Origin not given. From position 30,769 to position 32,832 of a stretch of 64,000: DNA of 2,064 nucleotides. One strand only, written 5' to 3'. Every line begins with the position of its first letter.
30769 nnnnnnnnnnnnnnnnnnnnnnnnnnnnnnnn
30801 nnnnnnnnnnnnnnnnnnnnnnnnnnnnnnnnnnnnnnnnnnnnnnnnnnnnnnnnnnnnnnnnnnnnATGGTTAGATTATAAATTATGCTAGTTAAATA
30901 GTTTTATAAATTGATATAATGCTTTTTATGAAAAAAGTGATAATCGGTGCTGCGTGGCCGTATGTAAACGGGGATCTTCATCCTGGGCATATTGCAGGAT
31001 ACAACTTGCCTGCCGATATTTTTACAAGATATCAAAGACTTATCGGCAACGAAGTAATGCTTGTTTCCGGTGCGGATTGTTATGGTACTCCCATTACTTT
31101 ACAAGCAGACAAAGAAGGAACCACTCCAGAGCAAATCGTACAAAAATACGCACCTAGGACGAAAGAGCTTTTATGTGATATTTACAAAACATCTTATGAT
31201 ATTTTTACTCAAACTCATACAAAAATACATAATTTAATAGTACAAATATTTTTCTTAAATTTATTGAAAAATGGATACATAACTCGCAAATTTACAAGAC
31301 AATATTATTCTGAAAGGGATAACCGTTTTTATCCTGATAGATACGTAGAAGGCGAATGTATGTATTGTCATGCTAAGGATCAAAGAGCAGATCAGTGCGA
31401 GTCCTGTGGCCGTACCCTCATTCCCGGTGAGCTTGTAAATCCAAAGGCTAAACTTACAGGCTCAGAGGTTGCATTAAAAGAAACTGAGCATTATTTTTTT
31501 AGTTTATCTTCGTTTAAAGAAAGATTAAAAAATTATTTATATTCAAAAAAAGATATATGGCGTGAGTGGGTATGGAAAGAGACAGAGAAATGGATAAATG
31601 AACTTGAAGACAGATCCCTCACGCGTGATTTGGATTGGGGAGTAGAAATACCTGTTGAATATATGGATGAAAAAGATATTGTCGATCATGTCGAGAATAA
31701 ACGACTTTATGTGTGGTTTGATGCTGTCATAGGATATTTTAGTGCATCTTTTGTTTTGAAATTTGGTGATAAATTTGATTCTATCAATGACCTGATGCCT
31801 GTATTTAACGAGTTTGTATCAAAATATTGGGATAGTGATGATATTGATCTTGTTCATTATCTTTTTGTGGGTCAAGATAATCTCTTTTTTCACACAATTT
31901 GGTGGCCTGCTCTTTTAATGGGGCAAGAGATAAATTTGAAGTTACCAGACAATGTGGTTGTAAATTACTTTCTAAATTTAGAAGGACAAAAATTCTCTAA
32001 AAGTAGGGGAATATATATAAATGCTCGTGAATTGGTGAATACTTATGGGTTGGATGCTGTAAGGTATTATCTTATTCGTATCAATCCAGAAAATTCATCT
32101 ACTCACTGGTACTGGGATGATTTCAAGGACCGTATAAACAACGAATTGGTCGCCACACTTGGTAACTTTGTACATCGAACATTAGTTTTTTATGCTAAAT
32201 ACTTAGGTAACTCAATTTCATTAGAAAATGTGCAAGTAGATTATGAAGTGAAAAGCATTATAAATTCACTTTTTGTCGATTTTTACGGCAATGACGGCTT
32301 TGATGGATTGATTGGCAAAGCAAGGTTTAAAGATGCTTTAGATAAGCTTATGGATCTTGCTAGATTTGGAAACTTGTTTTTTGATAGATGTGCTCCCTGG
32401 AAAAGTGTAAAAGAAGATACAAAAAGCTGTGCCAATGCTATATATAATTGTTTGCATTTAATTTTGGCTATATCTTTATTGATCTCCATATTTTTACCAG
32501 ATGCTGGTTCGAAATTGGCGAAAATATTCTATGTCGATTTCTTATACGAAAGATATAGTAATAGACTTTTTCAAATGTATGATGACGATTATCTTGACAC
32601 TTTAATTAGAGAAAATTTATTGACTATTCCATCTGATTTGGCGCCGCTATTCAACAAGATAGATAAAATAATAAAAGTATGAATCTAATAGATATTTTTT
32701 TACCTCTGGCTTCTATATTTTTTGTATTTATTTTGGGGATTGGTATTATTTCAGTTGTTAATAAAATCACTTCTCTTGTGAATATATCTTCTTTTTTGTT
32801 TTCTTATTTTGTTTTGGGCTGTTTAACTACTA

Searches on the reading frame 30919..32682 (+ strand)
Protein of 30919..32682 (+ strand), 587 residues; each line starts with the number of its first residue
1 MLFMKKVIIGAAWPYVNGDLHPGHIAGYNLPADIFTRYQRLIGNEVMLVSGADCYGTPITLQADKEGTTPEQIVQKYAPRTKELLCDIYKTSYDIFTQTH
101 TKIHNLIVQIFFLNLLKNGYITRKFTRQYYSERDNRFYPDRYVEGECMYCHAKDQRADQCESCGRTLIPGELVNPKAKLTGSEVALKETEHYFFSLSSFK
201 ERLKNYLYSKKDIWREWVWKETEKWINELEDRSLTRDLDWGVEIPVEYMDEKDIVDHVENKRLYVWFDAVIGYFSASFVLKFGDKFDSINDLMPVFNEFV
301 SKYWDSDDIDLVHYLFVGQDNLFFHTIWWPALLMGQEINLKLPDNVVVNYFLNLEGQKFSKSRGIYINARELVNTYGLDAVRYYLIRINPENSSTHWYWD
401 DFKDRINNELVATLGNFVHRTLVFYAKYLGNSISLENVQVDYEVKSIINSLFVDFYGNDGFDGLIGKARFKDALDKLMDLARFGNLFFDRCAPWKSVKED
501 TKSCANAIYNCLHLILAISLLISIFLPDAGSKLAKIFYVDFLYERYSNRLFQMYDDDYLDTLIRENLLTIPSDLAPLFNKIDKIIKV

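Call 37: search_protein_families(library=pfam, proteins=[window:30919-32682:+], max_evalue=0.00001)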
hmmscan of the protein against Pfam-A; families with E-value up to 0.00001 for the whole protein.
window:30919-32682:+ (587 aa): 3 families
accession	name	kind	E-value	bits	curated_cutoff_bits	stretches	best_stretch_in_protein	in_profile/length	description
PF09334.17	tRNA-synt_1g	-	4.6e-126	421.2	20.1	1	8-422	2-391/391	tRNA synthetases class I (M)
PF00133.28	tRNA-synt_1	-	1.5e-21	77.1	22.7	2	8-92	26-110/414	tRNA synthetases class I (I, L, M and V)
PF19303.5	Anticodon_3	-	1.5e-06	28.6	23.5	1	469-538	33-102/152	Anticodon binding domain of methionyl tRNA ligase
